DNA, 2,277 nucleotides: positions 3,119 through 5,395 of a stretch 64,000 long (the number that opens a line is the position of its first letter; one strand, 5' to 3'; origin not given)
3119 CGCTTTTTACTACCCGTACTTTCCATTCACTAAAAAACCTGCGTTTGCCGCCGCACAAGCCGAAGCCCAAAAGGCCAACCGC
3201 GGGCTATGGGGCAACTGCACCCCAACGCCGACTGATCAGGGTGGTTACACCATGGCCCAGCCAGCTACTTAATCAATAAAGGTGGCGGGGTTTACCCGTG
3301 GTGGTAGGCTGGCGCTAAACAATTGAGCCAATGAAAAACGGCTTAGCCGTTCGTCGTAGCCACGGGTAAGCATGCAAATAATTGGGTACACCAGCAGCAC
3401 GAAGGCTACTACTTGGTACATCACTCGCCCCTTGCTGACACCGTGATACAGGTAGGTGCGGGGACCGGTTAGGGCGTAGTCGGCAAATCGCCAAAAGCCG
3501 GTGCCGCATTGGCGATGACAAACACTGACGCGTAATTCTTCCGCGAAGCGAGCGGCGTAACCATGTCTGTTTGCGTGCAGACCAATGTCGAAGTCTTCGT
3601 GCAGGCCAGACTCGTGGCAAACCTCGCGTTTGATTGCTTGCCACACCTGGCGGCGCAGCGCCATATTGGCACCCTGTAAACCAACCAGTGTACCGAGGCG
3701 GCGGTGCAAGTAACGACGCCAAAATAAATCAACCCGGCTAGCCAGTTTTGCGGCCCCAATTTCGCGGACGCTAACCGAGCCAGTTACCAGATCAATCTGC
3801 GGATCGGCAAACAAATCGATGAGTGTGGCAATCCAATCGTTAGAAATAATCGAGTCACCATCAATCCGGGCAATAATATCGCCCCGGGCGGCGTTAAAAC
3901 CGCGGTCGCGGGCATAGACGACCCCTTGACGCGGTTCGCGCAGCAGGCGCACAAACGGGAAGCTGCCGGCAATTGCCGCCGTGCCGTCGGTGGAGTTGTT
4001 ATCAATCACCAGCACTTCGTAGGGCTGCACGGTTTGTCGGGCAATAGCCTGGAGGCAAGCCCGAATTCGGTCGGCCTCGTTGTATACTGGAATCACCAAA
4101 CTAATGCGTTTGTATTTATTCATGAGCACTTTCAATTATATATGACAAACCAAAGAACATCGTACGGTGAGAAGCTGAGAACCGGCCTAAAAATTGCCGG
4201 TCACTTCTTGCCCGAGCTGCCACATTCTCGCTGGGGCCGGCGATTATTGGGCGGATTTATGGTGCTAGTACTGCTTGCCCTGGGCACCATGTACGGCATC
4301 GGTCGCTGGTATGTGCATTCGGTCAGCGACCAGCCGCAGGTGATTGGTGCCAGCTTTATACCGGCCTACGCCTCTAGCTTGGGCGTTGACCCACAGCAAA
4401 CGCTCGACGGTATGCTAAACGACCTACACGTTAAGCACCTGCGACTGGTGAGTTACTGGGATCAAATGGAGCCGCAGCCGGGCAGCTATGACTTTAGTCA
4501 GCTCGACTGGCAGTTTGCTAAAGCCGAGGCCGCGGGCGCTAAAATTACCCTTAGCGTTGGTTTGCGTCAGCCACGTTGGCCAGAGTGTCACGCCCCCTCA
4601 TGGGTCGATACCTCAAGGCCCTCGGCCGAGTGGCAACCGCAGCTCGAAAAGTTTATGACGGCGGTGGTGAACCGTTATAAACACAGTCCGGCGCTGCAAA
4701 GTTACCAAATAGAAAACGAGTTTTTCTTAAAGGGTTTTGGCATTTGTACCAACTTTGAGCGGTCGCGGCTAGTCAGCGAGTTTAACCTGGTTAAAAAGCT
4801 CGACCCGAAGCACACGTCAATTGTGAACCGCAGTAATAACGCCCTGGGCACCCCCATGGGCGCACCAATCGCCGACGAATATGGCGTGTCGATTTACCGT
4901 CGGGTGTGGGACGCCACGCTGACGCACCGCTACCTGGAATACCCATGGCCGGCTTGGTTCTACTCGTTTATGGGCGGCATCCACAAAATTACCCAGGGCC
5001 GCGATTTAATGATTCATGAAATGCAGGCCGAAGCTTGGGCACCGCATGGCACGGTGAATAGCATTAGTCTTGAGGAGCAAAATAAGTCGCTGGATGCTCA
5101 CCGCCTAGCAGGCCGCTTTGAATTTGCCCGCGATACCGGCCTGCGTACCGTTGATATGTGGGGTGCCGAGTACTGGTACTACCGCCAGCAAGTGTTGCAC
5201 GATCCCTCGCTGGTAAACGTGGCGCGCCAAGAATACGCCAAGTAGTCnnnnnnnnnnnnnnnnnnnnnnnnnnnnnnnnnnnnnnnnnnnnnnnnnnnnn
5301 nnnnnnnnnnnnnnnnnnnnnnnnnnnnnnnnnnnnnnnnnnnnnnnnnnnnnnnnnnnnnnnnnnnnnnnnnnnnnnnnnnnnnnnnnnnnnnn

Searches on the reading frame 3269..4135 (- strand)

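Call 80: search_protein_families(library=pfam, proteins=[window:3269-4135:-], max_evalue=0.00001)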
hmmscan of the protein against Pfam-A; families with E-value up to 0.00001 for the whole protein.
window:3269-4135:- (288 aa): 4 families
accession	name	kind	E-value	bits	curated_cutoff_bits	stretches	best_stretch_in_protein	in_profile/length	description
PF00535.33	Glycos_transf_2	-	1.4e-31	110.1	23.3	1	12-164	1-163/168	Glycosyl transferase family 2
PF13641.12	Glyco_tranf_2_3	-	1.5e-21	77.9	27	1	10-204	2-210/230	Glycosyltransferase like family 2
PF13632.12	Glyco_trans_2_3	-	6.8e-11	42.8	27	1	87-203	1-121/198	Glycosyl transferase family group 2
PF10111.15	Glyco_tranf_2_2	-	1.3e-07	31.9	27.3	1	12-109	1-106/276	Glycosyltransferase like family 2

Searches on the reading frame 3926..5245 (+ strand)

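Call 17: search_protein_families(library=ncbifam, proteins=[window:3926-5245:+], max_evalue=0.001)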
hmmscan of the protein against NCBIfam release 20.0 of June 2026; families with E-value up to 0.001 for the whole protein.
window:3926-5245:+ (439 aa): 1 family
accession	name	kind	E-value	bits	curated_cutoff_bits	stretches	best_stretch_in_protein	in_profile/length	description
NF051902.1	GH35_fam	subfamily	5.7e-05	22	500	1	163-209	43-89/510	GH35 family beta-galactosidase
